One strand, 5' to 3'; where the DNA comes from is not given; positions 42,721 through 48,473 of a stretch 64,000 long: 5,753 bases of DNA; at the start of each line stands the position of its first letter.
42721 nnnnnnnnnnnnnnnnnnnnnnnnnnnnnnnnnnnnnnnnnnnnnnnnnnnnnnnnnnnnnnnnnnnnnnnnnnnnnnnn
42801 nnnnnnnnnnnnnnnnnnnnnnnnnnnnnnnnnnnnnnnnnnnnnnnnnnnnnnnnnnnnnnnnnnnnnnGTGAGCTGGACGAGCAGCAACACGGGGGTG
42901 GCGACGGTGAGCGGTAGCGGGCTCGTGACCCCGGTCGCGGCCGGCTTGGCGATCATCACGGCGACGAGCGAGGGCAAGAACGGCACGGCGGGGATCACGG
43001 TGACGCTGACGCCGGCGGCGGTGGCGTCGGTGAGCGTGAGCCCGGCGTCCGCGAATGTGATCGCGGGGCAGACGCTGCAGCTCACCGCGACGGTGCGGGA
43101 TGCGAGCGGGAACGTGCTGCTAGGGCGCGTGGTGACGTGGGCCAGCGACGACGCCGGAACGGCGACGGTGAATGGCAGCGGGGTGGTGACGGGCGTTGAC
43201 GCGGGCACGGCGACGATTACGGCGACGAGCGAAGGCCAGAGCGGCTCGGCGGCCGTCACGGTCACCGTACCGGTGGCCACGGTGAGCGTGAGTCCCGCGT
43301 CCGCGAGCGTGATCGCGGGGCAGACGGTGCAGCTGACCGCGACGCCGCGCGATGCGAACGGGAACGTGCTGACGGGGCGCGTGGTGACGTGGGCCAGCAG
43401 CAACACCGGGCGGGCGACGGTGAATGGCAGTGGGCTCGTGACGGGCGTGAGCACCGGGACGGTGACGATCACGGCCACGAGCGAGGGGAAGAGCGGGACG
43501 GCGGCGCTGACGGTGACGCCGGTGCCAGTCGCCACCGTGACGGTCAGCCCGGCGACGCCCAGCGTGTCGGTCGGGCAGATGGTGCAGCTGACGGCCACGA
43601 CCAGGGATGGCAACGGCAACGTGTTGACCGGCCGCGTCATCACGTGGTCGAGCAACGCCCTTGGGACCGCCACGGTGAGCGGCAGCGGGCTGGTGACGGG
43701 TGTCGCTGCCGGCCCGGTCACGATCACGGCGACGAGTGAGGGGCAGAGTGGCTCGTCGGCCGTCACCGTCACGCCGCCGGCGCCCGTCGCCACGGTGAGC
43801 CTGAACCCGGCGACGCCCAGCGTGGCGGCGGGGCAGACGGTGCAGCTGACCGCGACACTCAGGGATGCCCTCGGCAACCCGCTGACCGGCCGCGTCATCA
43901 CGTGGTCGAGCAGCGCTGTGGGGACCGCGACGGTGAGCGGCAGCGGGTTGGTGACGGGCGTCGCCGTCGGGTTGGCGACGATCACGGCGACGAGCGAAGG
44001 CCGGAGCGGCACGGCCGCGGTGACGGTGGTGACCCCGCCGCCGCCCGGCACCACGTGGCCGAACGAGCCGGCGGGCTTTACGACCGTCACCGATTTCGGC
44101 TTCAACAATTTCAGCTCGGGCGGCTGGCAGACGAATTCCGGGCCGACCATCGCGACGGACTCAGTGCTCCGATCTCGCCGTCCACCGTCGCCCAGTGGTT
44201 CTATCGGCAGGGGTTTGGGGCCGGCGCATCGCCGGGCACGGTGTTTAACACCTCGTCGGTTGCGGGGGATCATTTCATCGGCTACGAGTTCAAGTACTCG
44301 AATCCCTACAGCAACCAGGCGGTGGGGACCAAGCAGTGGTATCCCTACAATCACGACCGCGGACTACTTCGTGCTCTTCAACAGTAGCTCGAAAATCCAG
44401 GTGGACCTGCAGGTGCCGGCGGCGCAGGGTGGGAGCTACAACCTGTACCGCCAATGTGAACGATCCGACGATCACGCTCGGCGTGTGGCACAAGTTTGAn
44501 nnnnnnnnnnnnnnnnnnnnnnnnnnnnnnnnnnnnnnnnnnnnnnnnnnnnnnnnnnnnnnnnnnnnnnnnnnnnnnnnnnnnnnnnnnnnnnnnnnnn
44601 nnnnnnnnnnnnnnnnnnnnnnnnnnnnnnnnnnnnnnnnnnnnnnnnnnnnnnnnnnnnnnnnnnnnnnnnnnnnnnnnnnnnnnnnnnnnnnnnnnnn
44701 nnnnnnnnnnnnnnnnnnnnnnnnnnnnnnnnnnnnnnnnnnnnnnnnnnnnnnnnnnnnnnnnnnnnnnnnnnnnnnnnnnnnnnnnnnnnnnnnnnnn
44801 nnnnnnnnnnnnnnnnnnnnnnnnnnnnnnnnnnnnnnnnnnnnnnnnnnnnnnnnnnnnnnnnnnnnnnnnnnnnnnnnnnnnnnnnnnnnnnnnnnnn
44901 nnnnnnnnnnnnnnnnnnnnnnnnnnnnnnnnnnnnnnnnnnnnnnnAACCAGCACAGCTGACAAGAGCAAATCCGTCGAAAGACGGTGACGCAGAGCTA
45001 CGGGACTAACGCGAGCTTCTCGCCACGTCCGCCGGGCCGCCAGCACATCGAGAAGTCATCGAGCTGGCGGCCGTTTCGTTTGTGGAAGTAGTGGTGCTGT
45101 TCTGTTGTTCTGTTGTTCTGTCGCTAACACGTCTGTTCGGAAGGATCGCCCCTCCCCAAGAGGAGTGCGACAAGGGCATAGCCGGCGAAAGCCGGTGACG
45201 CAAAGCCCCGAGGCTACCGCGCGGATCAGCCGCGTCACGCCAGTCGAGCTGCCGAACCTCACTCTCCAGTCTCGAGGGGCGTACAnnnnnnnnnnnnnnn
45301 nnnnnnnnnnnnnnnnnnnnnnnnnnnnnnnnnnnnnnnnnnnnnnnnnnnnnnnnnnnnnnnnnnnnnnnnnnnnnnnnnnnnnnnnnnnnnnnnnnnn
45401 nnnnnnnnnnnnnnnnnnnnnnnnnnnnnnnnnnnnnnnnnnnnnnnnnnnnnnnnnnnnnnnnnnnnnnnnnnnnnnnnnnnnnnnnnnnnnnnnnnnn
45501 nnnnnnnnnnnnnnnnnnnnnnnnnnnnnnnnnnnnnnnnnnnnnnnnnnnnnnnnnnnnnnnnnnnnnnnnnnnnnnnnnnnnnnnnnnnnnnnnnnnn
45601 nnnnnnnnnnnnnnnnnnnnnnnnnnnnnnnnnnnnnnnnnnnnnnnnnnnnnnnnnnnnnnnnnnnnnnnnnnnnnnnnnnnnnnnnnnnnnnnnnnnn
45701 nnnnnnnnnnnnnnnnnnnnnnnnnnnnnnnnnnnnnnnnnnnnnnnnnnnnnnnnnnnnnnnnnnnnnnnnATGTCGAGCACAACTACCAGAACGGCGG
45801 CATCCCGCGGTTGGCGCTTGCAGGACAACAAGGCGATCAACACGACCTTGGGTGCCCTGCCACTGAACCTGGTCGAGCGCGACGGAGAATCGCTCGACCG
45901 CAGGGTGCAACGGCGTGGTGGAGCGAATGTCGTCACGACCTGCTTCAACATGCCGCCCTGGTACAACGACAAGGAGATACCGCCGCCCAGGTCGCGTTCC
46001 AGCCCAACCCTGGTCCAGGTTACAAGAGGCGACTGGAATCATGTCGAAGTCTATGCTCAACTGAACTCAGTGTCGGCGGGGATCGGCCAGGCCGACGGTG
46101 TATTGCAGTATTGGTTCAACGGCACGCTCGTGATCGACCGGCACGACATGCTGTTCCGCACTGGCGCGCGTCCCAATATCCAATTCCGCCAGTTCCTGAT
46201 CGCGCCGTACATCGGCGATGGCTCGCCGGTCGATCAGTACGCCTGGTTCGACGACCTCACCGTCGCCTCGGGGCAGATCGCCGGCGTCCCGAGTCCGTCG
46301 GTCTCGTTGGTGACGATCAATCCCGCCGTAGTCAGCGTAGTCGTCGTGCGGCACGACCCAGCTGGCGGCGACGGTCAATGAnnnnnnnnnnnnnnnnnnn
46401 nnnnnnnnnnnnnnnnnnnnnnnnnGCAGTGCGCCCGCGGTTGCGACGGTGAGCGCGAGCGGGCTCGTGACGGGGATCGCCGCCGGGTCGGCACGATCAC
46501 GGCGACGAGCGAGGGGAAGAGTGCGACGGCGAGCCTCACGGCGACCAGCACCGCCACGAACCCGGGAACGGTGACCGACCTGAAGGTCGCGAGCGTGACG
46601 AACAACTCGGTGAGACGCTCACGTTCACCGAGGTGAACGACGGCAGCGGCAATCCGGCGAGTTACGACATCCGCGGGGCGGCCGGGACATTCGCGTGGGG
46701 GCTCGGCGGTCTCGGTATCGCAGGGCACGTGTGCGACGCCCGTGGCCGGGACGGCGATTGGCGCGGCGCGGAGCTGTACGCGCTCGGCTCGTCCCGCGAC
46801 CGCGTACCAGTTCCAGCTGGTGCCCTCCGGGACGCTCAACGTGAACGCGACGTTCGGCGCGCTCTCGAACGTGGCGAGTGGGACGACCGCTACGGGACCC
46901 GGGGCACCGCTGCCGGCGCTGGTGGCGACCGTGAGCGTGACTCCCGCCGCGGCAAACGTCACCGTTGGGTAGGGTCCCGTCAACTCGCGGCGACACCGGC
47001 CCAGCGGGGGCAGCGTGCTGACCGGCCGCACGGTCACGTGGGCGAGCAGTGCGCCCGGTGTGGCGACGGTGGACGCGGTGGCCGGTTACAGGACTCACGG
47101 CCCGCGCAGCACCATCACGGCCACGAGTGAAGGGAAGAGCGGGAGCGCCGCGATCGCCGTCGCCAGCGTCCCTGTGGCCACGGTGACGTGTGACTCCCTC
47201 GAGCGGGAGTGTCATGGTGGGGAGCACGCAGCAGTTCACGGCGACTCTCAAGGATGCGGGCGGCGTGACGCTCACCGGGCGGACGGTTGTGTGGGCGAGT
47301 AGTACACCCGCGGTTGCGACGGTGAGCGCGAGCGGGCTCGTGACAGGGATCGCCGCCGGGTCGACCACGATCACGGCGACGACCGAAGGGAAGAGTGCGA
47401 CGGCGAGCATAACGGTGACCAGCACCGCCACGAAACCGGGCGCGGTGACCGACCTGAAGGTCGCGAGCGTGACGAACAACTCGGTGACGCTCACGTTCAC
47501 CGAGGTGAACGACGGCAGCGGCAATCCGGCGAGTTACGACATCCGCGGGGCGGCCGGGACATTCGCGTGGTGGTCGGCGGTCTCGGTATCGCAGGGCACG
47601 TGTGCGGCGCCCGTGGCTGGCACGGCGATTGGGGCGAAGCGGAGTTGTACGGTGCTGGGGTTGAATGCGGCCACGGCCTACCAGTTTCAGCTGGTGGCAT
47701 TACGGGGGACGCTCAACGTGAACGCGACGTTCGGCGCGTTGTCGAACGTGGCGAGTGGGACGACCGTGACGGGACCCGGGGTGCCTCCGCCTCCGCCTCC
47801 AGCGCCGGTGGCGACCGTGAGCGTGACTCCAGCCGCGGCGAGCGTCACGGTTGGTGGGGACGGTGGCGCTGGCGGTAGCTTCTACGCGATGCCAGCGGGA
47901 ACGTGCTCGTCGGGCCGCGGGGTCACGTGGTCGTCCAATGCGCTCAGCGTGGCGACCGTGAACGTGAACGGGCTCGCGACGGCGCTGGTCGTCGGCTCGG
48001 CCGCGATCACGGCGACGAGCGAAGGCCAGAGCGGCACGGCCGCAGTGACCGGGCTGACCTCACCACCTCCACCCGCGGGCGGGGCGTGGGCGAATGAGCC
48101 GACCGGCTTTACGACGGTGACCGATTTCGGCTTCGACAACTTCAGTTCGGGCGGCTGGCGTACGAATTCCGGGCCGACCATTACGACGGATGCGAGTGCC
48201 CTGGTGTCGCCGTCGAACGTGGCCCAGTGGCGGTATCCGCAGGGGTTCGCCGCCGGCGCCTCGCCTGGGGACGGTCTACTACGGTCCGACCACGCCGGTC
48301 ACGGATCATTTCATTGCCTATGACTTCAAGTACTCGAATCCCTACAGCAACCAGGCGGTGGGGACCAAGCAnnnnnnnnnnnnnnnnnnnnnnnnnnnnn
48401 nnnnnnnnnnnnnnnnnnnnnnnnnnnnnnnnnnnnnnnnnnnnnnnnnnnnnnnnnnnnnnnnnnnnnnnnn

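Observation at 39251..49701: Candidate new module: four c-di-GMP-riboswitch-associated lipoproteins (Ig-like repeats plus lyase-like jelly rolls) inserted in the middle of an EPS biosynthesis locus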

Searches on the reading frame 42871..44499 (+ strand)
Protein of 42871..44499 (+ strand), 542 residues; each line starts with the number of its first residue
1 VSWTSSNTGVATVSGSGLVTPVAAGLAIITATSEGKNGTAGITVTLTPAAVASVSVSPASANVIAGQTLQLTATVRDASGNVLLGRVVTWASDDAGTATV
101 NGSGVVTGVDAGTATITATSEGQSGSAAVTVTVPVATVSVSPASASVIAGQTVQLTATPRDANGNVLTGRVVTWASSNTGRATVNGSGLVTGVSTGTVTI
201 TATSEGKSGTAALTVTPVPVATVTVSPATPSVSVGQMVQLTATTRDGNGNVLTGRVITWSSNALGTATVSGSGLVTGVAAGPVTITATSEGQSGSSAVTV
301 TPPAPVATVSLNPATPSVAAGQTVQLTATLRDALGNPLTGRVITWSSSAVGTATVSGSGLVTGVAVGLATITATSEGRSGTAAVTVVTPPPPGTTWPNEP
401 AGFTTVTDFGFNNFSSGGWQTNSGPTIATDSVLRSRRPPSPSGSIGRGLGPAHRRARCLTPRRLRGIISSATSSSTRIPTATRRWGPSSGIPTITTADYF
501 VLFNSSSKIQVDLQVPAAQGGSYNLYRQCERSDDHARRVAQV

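Call 6: search_protein_families(library=pfam, max_evalue=0.01, proteins=[window:42871-44499:+])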
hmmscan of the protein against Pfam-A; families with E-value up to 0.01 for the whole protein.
window:42871-44499:+ (542 aa): 6 families
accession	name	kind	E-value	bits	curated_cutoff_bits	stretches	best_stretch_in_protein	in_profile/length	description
PF02368.24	Big_2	-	1.6e-59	198.2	22.8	5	135-215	2-79/79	Bacterial Ig-like domain (group 2)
PF02369.22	Big_1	-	5.4e-18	65.3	34.9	4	317-386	11-78/93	Bacterial Ig-like domain (group 1)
PF09134.16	Invasin_D3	-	1.8e-09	38.4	33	2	52-134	5-83/98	Invasin, domain 3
PF16640.11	Big_3_5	-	4.5e-08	34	35.5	2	314-383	4-77/88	Bacterial Ig-like domain (group 3)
PF05506.17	PLipase_C_C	-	0.0002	22.6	24.4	0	278-332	9-58/80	Bacterial phospholipase C, C-terminal domain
PF22359.2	Big-like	-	0.00058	20.5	27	0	3-45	5-47/48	Bacterial Ig-like domain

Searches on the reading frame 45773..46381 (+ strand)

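Call 6: search_protein_families(library=pfam, max_evalue=0.01, proteins=[window:45773-46381:+])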
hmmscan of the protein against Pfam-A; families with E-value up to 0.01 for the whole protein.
window:45773-46381:+ (202 aa): 3 families
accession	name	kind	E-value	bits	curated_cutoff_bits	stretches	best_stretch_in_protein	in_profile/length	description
PF14099.13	Polysacc_lyase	-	8.2e-05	23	29.9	1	77-161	134-208/210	Polysaccharide lyase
PF21294.4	Polysacc_lyase_14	-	0.00026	21.2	27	1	84-148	138-196/215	Polysaccharide lyase 14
PF06439.18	3keto-disac_hyd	-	0.0039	17.7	26.8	1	77-132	116-160/187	3-keto-disaccharide hydrolase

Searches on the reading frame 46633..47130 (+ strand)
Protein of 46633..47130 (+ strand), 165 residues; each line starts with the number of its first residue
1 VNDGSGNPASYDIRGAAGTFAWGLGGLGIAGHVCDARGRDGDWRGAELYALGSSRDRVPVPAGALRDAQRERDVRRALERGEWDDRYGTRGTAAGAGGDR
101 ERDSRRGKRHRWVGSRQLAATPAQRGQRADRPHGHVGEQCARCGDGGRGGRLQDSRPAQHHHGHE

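Call 6: search_protein_families(library=pfam, max_evalue=0.01, proteins=[window:46633-47130:+])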
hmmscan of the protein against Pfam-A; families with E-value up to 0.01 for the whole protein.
window:46633-47130:+ (165 aa): 1 family
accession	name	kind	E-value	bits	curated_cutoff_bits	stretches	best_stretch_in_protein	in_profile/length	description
PF25230.1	DUF7846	-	0.0006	20.1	26.3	1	32-87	15-66/177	Domain of unknown function (DUF7846)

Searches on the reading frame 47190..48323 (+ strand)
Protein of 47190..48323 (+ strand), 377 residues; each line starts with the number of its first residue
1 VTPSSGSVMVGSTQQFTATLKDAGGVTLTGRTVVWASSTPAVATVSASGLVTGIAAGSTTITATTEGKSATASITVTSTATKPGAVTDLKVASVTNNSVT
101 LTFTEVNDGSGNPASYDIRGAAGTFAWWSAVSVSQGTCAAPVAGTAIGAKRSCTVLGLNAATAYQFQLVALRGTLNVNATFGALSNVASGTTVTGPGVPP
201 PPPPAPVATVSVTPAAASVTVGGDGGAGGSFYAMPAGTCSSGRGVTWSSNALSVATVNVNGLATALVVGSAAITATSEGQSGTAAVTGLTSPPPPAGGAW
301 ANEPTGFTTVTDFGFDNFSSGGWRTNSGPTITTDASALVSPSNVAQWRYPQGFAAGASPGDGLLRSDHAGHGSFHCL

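Call 6: search_protein_families(library=pfam, max_evalue=0.01, proteins=[window:47190-48323:+])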
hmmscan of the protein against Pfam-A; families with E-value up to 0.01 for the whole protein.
window:47190-48323:+ (377 aa): 4 families
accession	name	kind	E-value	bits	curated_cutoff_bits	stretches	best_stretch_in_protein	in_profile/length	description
PF02368.24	Big_2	-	5.6e-16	58.7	22.8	2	2-75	8-78/79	Bacterial Ig-like domain (group 2)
PF00041.27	fn3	-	1.5e-07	31.9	25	1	85-173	2-71/84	Fibronectin type III domain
PF22359.2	Big-like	-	4.7e-06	27.2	27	1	32-77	2-47/48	Bacterial Ig-like domain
PF19878.5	DUF6351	-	0.0098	15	22.4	1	6-79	14-88/655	Tannase-like family of unknown function (DUF6351)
